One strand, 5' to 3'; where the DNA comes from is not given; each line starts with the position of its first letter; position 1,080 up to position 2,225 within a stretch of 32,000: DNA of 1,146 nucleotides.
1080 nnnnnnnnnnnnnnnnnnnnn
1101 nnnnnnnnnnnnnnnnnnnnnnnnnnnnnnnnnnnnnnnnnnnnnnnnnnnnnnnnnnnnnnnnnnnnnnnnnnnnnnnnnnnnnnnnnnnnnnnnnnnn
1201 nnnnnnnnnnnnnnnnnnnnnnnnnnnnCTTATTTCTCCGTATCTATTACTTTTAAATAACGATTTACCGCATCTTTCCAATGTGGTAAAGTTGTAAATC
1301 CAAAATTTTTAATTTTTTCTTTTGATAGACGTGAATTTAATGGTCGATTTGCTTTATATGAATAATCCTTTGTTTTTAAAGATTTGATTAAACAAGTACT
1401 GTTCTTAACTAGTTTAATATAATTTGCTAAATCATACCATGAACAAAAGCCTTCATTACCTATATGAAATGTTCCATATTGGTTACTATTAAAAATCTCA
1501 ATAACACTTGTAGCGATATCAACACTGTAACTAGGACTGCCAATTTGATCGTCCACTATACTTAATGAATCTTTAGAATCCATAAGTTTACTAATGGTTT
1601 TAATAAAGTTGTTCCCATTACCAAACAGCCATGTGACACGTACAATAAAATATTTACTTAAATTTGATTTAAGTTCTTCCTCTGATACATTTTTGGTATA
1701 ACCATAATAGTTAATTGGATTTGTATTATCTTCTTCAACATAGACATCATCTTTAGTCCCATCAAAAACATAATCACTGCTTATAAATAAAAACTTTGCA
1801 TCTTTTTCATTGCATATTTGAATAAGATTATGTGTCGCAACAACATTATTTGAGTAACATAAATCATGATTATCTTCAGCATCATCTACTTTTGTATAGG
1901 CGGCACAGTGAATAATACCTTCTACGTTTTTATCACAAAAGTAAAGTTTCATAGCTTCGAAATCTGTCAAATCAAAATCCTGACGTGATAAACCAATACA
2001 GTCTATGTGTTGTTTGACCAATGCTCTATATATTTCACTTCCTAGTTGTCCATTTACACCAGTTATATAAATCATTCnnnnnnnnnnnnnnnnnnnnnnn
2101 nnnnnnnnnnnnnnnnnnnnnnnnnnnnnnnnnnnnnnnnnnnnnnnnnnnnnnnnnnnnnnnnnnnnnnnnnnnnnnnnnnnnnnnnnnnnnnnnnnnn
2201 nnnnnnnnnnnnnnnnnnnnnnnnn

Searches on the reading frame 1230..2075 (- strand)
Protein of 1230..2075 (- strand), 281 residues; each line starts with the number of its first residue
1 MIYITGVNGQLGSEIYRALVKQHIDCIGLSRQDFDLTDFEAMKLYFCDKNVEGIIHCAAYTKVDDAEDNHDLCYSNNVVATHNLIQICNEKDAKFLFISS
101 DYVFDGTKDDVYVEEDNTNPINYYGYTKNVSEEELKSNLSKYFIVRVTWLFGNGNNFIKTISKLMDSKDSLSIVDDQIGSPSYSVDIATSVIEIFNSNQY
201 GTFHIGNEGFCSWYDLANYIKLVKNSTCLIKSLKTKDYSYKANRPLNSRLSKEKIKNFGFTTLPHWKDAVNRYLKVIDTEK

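Call 14: search_protein_families(library=pfam, proteins=[window:1230-2075:-], max_evalue=0.0001)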
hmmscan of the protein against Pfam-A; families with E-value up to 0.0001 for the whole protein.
window:1230-2075:- (281 aa): 6 families
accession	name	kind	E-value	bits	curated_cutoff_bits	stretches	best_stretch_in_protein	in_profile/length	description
PF04321.23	RmlD_sub_bind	-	8.4e-82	274.9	27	1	2-276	3-284/287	RmlD substrate binding domain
PF01370.27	Epimerase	-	4.5e-24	85.6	20.9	1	2-159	1-180/240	NAD dependent epimerase/dehydratase family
PF16363.11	GDP_Man_Dehyd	-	2e-15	57.5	27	1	34-139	59-168/332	GDP-mannose 4,6 dehydratase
PF02719.21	Polysacc_synt_2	-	1.2e-11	44.8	20.2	1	35-136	62-150/293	Polysaccharide biosynthesis protein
PF07993.18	NAD_binding_4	-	3.7e-10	39.8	20.1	1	31-149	72-206/258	Male sterility protein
PF01073.25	3Beta_HSD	-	4.5e-07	29.6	22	1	35-190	53-224/280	3-beta hydroxysteroid dehydrogenase/isomerase family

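Call 49: find_homologous_proteins(query=window:1230-2075:-, max_evalue=1e-40)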
Query window:1230-2075:- (281 aa): 7868 proteins with E <= 1e-40 among 8000 candidates; the best 120 are listed.
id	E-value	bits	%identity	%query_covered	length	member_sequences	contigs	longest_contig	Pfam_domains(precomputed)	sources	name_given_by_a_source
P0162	1.3e-186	637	100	100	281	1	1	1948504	PF04321.24,PF16363.12,PF02719.22,PF01073.26,PF07993.19,PF01370.28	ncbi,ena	-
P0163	8.9e-152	522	81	100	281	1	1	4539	PF04321.24,PF16363.12,PF02719.22,PF01073.26,PF07993.19,PF01370.28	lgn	-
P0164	6.5e-90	319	-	-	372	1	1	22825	PF04321.24,PF16363.12,PF02719.22,PF01073.26,PF07993.19,PF01370.28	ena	-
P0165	2.4e-83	298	50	98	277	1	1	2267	PF04321.24,PF16363.12,PF02719.22,PF01073.26,PF07993.19,PF01370.28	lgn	-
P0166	7.5e-83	296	48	98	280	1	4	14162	PF04321.24,PF16363.12,PF02719.22,PF01073.26,PF07993.19,PF01370.28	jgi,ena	-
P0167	2.7e-82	294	48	99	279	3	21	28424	PF04321.24,PF16363.12,PF02719.22,PF01073.26,PF07993.19,PF01370.28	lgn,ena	-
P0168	4.9e-82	294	47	98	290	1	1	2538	PF04321.24,PF16363.12,PF02719.22,PF01073.26,PF07993.19,PF01370.28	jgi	jgi:dTDP-4-dehydrorhamnose reductase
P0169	8.3e-82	293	48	99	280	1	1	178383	PF04321.24,PF16363.12,PF02719.22,PF01073.26,PF07993.19,PF01370.28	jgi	jgi:dTDP-4-dehydrorhamnose reductase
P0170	1.1e-81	292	49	98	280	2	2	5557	PF04321.24,PF16363.12,PF02719.22,PF01073.26,PF07993.19,PF01370.28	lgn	-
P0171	1.1e-81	292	49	100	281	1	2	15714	PF04321.24,PF16363.12,PF02719.22,PF01073.26,PF07993.19,PF01370.28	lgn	-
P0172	1.2e-81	292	47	99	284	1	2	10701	PF04321.24,PF16363.12,PF02719.22,PF01073.26,PF07993.19,PF01370.28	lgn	-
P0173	1.4e-81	292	46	99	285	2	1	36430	PF04321.24,PF16363.12,PF02719.22,PF01073.26,PF07993.19,PF01370.28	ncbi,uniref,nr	ncbi:dTDP-4-dehydrorhamnose reductase [Pelotomaculum sp. FP]|uniref:dTDP-4-dehydrorhamnose reductase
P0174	2.6e-81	291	48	99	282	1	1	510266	PF04321.24,PF16363.12,PF02719.22,PF01073.26,PF07993.19,PF01370.28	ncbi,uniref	ncbi:dTDP-4-dehydrorhamnose reductase [Clostridium malenominatum]|uniref:dTDP-4-dehydrorhamnose redu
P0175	2.6e-81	291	47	98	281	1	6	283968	PF04321.24,PF16363.12,PF02719.22,PF01073.26,PF07993.19,PF01370.28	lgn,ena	-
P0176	2.8e-81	291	47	98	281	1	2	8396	PF04321.24,PF16363.12,PF02719.22,PF01073.26,PF07993.19,PF01370.28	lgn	-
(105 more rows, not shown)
